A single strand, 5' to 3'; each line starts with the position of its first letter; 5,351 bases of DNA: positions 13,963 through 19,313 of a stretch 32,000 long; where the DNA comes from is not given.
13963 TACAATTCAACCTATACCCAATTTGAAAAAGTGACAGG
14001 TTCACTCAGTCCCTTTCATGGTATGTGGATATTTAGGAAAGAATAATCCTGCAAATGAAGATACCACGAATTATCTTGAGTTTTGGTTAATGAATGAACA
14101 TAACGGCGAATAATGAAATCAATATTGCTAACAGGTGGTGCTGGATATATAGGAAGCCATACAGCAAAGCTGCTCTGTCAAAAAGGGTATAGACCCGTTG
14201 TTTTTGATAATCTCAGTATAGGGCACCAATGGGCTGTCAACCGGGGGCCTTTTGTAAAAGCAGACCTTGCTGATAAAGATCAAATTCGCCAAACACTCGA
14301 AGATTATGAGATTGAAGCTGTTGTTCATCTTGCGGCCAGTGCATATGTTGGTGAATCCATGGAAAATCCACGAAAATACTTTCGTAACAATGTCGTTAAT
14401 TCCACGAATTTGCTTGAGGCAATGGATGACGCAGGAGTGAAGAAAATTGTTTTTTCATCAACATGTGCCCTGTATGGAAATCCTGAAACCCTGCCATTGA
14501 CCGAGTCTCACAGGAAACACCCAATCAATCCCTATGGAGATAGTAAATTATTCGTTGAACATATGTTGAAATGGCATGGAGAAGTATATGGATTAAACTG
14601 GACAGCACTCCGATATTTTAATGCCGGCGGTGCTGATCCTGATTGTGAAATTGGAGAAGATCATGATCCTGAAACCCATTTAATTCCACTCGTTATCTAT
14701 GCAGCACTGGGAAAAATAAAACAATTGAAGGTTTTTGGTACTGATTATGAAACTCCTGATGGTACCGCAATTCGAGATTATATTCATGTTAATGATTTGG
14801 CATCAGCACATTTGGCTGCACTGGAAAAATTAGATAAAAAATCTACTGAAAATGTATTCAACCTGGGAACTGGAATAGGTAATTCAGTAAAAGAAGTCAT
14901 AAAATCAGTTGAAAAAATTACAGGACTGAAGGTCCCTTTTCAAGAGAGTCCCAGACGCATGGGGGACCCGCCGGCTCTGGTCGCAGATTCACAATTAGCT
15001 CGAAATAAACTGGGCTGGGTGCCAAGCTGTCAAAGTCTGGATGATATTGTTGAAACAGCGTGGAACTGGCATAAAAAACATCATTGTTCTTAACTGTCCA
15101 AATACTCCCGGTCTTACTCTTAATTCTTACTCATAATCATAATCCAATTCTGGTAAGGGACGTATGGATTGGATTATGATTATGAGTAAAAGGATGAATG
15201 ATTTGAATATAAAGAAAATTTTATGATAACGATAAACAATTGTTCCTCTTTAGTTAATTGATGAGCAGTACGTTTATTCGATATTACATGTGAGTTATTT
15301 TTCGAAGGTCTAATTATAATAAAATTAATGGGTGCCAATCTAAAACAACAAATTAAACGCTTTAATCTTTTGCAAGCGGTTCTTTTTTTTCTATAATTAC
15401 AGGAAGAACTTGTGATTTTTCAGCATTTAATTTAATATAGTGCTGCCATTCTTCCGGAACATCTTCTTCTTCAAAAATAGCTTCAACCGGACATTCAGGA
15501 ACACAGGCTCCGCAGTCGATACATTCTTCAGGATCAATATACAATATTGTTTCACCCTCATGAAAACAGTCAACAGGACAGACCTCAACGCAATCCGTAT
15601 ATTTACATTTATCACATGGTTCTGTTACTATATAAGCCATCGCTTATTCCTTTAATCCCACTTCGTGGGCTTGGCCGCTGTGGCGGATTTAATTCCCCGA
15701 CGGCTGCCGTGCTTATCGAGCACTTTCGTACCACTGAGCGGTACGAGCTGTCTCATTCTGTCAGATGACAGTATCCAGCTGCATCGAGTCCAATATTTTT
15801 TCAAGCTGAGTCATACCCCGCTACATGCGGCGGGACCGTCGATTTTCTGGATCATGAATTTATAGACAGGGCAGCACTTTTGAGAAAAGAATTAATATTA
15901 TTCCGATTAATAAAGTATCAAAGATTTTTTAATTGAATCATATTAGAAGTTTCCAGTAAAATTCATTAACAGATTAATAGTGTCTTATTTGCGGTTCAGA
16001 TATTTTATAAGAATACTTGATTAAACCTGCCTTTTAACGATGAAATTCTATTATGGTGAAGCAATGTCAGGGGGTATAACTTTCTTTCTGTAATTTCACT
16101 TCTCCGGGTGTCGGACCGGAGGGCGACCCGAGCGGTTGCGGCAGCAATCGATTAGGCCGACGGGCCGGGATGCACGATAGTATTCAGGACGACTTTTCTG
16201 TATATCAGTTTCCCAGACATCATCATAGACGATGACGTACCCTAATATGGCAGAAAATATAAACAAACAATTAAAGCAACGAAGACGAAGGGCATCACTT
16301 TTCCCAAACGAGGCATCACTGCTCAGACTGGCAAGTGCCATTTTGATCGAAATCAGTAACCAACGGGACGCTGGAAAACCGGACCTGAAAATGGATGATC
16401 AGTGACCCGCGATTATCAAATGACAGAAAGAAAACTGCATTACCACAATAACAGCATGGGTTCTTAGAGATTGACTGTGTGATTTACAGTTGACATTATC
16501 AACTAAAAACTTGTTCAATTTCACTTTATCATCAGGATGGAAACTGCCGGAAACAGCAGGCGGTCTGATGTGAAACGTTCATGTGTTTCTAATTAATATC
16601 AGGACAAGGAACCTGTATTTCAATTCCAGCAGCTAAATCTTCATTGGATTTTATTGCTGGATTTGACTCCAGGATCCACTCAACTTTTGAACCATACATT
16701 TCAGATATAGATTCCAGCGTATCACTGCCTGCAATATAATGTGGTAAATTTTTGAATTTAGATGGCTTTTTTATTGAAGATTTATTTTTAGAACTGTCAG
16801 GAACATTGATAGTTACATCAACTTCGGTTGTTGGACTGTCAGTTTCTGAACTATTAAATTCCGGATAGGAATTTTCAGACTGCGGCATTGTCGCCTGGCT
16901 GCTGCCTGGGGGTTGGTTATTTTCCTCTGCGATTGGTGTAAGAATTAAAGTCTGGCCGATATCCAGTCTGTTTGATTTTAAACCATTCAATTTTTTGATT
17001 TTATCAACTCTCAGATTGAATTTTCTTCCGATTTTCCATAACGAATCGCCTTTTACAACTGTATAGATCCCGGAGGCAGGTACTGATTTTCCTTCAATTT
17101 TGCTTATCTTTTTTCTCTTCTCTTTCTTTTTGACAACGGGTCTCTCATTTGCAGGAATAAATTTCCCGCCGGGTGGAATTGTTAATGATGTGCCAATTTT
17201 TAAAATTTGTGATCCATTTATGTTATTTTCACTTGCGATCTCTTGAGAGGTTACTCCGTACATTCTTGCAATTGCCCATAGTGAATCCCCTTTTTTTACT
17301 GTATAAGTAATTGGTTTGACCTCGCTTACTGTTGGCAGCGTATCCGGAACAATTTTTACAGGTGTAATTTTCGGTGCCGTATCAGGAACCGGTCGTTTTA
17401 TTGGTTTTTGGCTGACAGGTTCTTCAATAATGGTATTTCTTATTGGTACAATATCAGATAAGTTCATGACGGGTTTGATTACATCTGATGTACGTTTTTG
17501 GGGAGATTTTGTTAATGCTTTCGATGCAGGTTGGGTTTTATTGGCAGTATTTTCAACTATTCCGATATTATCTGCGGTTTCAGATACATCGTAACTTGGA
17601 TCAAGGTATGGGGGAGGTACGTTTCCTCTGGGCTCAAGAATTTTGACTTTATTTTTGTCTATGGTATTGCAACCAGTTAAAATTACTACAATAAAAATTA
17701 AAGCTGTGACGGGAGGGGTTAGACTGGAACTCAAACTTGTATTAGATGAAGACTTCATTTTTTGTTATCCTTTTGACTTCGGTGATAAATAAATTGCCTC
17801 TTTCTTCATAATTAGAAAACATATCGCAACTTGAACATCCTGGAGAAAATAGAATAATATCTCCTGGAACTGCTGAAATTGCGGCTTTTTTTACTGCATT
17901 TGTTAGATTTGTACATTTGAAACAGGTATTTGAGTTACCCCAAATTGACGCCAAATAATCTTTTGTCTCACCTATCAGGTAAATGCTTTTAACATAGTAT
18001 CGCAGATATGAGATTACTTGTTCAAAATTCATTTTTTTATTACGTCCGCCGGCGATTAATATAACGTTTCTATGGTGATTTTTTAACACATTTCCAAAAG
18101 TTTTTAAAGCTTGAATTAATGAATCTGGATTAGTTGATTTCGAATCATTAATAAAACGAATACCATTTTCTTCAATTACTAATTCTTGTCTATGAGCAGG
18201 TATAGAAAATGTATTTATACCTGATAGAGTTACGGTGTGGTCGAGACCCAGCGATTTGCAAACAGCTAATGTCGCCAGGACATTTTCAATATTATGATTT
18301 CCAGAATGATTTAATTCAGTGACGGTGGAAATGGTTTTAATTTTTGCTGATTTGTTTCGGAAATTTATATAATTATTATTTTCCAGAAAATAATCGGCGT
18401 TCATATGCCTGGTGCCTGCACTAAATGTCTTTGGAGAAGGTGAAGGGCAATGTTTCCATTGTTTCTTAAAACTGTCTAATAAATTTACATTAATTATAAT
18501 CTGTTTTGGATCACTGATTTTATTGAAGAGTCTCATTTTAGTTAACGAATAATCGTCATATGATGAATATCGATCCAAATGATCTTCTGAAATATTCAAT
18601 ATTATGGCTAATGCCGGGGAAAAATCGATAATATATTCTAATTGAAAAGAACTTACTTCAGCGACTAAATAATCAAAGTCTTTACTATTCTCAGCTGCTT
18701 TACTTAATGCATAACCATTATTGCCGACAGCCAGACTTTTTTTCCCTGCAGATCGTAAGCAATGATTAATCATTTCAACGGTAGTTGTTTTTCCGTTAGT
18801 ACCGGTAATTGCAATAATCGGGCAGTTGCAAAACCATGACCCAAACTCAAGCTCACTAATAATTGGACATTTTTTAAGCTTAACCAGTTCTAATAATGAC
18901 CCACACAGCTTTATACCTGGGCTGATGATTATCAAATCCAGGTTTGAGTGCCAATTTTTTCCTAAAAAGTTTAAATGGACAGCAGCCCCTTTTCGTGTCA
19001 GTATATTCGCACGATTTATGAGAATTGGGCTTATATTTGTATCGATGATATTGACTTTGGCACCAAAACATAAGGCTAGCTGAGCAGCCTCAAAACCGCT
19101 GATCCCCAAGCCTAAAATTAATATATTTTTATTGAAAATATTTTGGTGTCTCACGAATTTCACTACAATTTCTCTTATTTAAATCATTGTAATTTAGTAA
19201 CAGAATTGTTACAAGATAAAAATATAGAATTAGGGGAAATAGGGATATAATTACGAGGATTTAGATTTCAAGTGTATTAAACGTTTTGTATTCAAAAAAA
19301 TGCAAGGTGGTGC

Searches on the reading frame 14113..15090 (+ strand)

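Call 99: search_protein_families(library=pfam, proteins=[window:14113-15090:+], max_evalue=0.0001)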
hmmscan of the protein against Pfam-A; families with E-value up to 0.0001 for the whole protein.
window:14113-15090:+ (326 aa): 8 families
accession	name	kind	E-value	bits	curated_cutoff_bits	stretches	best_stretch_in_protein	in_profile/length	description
PF01370.27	Epimerase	-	7.7e-60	202.7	20.9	1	4-252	1-240/240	NAD dependent epimerase/dehydratase family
PF16363.11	GDP_Man_Dehyd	-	1.1e-52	180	27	1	5-312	1-328/332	GDP-mannose 4,6 dehydratase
PF01073.25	3Beta_HSD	-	2.6e-14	53.4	22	1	6-151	2-156/280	3-beta hydroxysteroid dehydrogenase/isomerase family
PF04321.23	RmlD_sub_bind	-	6.6e-14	52.1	27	1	3-153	2-137/287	RmlD substrate binding domain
PF02719.21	Polysacc_synt_2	-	5.6e-12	45.9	20.2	1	4-117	1-128/293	Polysaccharide biosynthesis protein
PF13460.12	NAD_binding_10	-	2.3e-10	41.1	27.2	1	8-168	1-143/184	NAD(P)H-binding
PF08659.16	KR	-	6.6e-07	29.9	22.6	1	4-125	3-145/180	KR domain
PF05368.20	NmrA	-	6.6e-07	29.6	27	1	2-157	3-139/298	NmrA-like family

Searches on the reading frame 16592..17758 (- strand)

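Call 99: search_protein_families(library=pfam, proteins=[window:16592-17758:-], max_evalue=0.0001)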
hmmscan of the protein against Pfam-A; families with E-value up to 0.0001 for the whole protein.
window:16592-17758:- (389 aa): 4 families
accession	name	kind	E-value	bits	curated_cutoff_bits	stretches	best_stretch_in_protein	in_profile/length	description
PF01476.26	LysM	-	1.4e-37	127.8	20.9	2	152-195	1-43/43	LysM domain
PF23473.1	LysM3_LYK4_5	-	3.5e-14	53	29.3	1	150-195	3-47/48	LYK4/5 LysM3 domain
PF23446.1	LysM1_NFP_LYK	-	5.7e-08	33.9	36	0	152-195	8-54/60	NFP/LYK LysM1 domain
PF23462.1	LysM3_NFP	-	3.6e-06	27.8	28.1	0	150-181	3-35/48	NFP LysM3 domain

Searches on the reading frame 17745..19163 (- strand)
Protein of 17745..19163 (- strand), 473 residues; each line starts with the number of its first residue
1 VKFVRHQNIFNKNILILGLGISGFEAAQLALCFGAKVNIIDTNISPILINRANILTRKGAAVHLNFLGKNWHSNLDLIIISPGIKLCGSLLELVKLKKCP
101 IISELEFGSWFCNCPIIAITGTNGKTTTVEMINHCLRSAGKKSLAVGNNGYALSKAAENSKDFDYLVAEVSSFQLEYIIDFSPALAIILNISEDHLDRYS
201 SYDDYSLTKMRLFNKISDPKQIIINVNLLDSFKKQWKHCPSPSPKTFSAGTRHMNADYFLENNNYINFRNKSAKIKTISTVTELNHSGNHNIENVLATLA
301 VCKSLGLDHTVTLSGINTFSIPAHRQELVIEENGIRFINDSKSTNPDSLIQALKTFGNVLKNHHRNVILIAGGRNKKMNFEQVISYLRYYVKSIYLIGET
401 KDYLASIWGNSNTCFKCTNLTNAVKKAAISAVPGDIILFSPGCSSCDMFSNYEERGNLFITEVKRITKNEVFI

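Call 99: search_protein_families(library=pfam, proteins=[window:17745-19163:-], max_evalue=0.0001)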
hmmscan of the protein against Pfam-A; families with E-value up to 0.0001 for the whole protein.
window:17745-19163:- (473 aa): 3 families
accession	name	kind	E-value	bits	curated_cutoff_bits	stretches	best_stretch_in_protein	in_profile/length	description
PF08245.18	Mur_ligase_M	-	2.5e-30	106.4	24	1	119-302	1-200/200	Mur ligase middle domain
PF02875.26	Mur_ligase_C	-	2.1e-14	54.8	28.4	1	324-441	1-125/127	Mur ligase, glutamate ligase domain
PF21799.2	MurD-like_N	-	3e-09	37.5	27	1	12-102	1-87/88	Mur ligase MurD-like, N-terminal domain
